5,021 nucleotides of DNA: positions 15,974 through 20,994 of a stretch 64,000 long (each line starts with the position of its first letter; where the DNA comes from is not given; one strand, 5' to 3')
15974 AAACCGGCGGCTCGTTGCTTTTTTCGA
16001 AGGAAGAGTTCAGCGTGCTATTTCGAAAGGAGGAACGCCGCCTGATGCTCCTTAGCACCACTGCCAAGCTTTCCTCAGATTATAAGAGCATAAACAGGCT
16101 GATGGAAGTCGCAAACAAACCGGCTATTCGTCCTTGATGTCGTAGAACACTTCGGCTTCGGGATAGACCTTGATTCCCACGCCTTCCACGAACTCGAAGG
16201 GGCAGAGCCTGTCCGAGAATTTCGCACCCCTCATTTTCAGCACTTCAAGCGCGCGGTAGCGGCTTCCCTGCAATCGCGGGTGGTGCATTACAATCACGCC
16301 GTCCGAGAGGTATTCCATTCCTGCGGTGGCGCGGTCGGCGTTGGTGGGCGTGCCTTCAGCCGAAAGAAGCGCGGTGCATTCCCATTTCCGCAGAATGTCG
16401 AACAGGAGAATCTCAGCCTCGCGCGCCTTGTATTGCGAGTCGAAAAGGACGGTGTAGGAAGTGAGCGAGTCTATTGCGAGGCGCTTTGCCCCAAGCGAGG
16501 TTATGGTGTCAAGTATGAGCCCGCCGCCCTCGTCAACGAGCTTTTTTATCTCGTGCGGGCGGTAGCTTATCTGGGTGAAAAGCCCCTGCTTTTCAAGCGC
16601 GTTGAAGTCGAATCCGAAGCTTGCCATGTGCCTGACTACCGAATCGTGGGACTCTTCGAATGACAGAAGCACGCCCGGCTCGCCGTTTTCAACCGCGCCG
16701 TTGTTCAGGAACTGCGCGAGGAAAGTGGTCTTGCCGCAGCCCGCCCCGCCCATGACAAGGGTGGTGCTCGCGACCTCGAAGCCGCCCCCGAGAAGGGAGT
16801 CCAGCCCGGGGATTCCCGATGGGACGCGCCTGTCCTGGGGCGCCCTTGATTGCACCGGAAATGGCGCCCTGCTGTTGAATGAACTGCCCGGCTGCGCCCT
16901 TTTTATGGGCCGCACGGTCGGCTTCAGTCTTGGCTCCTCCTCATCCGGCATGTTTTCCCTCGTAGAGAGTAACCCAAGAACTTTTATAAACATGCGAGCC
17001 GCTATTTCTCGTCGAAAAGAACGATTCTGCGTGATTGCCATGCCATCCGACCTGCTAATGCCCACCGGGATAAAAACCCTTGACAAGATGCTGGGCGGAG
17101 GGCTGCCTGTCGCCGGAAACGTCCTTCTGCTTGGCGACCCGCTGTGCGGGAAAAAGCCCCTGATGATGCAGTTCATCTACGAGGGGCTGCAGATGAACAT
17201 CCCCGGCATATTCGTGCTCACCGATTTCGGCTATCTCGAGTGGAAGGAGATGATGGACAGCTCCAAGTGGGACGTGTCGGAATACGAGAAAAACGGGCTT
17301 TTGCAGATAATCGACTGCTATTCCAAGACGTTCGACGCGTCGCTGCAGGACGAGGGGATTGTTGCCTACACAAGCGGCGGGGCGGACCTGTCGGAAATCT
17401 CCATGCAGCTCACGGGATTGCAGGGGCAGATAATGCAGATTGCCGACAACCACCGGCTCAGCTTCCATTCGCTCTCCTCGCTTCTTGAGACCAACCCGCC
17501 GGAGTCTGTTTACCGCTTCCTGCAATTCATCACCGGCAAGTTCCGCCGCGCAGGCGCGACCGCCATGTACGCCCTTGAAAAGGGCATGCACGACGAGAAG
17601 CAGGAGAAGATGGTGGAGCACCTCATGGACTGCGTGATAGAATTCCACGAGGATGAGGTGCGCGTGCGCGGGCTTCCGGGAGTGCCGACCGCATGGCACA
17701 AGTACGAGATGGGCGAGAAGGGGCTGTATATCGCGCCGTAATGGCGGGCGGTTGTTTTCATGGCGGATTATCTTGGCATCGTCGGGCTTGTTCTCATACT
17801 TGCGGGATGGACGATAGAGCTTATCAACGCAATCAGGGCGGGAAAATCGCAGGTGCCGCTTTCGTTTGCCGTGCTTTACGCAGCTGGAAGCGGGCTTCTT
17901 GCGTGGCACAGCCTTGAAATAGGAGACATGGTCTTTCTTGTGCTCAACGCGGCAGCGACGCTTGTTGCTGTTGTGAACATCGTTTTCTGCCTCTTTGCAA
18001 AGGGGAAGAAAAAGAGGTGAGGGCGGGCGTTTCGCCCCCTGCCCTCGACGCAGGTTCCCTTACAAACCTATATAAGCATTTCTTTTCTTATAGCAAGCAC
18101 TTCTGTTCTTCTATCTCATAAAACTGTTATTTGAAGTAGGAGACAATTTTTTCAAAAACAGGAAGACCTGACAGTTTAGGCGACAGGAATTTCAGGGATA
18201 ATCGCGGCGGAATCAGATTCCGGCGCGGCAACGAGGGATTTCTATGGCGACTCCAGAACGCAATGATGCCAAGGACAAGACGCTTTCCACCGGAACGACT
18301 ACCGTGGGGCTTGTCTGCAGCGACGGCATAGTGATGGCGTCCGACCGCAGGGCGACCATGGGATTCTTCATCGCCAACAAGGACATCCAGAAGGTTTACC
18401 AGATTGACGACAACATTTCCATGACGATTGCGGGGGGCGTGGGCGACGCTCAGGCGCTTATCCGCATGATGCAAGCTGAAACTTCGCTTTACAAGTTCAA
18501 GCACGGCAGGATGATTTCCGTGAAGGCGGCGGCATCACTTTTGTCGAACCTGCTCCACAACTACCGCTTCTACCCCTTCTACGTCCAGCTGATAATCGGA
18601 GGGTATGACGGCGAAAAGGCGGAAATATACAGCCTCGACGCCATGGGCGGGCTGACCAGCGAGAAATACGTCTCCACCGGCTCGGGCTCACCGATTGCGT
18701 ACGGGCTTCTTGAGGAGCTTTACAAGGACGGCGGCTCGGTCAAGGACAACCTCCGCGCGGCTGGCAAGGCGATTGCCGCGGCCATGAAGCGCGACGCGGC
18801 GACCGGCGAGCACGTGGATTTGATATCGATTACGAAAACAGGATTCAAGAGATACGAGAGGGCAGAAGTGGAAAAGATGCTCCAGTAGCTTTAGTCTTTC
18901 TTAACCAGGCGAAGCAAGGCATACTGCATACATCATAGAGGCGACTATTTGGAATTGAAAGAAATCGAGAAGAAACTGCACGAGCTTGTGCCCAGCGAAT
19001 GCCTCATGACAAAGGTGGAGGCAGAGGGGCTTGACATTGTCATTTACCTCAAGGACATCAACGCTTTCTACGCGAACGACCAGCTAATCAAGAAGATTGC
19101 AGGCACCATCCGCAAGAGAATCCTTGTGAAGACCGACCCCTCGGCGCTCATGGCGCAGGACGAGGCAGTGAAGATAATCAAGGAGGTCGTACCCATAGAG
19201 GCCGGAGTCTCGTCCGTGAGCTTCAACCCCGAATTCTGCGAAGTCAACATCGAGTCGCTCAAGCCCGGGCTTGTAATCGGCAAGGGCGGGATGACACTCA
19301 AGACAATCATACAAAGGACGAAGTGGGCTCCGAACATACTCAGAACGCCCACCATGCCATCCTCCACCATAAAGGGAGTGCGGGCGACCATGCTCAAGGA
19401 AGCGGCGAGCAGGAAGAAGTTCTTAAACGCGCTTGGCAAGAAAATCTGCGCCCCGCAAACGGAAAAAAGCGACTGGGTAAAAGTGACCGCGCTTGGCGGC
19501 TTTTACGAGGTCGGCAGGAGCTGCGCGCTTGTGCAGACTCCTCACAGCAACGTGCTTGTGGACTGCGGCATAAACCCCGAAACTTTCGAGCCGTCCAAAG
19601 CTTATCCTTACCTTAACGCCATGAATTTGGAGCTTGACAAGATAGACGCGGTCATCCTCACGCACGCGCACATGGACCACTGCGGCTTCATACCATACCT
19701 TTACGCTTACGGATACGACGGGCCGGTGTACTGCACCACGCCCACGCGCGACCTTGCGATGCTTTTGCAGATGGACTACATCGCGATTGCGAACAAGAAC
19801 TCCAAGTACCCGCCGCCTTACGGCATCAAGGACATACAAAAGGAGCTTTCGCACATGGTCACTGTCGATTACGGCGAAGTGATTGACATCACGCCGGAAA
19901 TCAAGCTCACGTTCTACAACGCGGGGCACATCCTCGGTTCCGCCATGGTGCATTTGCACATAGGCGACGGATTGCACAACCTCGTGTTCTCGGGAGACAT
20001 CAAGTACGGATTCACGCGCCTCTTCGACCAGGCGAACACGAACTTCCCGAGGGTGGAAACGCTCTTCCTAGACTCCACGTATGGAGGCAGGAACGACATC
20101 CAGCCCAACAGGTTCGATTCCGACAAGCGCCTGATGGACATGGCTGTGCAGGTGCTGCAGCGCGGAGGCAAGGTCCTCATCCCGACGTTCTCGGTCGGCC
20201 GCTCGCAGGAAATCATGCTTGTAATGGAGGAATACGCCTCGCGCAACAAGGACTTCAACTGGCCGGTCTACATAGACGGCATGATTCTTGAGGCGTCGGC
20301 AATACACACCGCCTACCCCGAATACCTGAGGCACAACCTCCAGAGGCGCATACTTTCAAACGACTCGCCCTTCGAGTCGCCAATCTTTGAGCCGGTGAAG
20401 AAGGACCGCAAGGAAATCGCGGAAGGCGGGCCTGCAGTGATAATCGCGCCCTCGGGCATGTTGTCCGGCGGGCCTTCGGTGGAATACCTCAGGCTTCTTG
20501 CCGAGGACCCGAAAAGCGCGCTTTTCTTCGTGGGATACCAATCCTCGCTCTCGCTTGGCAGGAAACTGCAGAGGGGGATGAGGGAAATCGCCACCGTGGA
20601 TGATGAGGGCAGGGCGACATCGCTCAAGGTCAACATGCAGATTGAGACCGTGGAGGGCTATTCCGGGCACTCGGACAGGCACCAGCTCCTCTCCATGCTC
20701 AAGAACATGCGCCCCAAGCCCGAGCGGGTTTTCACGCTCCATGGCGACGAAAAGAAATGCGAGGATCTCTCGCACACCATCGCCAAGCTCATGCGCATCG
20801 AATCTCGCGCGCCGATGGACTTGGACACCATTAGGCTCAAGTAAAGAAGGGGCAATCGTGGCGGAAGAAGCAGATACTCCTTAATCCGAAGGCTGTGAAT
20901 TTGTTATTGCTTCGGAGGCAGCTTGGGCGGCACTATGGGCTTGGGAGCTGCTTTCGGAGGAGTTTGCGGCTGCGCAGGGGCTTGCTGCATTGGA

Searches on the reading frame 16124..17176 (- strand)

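Call 11: search_protein_families(library=pfam, proteins=[window:16124-17176:-], max_evalue=0.001)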
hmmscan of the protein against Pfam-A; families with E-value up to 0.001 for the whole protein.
window:16124-17176:- (350 aa): 1 family
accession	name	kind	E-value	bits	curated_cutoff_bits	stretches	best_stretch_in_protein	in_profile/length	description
PF06745.19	ATPase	-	9.5e-51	172.8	26.6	1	118-341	1-230/231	KaiC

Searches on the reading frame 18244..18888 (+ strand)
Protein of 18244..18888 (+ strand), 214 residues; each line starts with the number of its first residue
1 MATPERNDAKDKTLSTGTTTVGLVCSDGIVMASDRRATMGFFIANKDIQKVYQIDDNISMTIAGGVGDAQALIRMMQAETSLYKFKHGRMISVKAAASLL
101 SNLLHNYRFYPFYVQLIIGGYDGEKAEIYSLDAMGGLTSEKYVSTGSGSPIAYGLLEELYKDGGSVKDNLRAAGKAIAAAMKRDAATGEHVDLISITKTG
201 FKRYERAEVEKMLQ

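Call 11: search_protein_families(library=pfam, proteins=[window:18244-18888:+], max_evalue=0.001)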
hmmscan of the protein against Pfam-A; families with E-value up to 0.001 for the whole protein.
window:18244-18888:+ (214 aa): 1 family
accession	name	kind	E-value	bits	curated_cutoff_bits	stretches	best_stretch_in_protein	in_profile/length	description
PF00227.31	Proteasome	-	2.9e-54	184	22.4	1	15-194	2-187/189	Proteasome subunit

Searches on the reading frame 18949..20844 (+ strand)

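Call 11: search_protein_families(library=pfam, proteins=[window:18949-20844:+], max_evalue=0.001)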
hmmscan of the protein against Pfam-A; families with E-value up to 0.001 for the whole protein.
window:18949-20844:+ (631 aa): 7 families
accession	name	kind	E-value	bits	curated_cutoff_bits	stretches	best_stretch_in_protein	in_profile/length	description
PF10996.14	Beta-Casp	-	3.2e-26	92.6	27.7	1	420-540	2-120/120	Beta-Casp domain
PF17214.9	KH_TffA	-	2.5e-17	63.1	22.6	1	3-67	4-68/68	Transcription termination factor FttA, KH domain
PF07521.17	RMMBL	-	3.9e-16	59.2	21.6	1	559-619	2-60/63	Zn-dependent metallo-hydrolase RNA specificity domain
PF16661.11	Lactamase_B_6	-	2.4e-15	56.9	27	1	198-337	5-150/193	Metallo-beta-lactamase superfamily domain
PF00753.33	Lactamase_B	-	4.4e-15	56.6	22.7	1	189-353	5-152/196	Metallo-beta-lactamase superfamily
PF12706.13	Lactamase_B_2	-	3.9e-11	43.4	27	1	201-378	2-166/200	Beta-lactamase superfamily domain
PF07650.23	KH_2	-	0.0004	20.6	22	0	78-122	7-52/78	KH domain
